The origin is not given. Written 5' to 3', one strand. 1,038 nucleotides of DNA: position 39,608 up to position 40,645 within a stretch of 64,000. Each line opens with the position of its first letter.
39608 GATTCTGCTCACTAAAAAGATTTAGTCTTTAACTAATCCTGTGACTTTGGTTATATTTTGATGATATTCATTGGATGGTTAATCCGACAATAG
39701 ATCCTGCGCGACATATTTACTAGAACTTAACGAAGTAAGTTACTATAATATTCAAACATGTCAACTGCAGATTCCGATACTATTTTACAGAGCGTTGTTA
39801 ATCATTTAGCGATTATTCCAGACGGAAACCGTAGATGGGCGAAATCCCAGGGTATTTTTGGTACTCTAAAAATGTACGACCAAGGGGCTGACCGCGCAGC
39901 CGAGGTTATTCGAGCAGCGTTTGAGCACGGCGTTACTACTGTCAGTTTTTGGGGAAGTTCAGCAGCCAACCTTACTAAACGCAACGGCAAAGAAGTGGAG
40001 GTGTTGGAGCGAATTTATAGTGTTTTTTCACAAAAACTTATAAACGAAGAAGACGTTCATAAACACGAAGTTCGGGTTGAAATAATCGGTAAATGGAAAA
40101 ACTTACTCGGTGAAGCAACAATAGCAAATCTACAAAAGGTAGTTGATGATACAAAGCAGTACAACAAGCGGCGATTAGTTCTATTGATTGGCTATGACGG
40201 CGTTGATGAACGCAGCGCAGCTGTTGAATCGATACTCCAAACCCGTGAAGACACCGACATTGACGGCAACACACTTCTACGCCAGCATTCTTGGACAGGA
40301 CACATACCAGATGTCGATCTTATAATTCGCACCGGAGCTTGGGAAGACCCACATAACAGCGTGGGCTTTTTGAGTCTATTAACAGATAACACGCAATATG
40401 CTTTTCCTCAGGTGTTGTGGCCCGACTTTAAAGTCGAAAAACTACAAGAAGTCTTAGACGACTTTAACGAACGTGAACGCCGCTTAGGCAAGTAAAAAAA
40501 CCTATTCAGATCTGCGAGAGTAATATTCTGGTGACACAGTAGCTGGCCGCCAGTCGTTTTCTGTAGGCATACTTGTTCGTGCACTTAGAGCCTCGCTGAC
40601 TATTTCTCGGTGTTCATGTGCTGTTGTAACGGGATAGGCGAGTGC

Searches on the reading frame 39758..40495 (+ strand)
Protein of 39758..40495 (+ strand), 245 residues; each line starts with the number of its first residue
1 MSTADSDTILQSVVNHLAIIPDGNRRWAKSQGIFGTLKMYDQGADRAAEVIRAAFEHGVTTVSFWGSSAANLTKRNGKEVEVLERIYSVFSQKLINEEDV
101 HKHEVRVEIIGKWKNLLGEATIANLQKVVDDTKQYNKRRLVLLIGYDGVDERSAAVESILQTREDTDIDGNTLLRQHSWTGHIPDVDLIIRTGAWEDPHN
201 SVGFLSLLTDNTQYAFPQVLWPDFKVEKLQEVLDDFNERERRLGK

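Call 93: search_protein_families(library=pfam, proteins=[window:39758-40495:+], max_evalue=0.00001)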
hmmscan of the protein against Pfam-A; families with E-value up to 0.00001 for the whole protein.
window:39758-40495:+ (245 aa): 1 family
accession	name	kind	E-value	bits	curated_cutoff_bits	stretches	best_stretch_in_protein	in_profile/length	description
PF01255.24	Prenyltransf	-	1.4e-39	136.3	27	1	20-244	1-219/219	Putative undecaprenyl diphosphate synthase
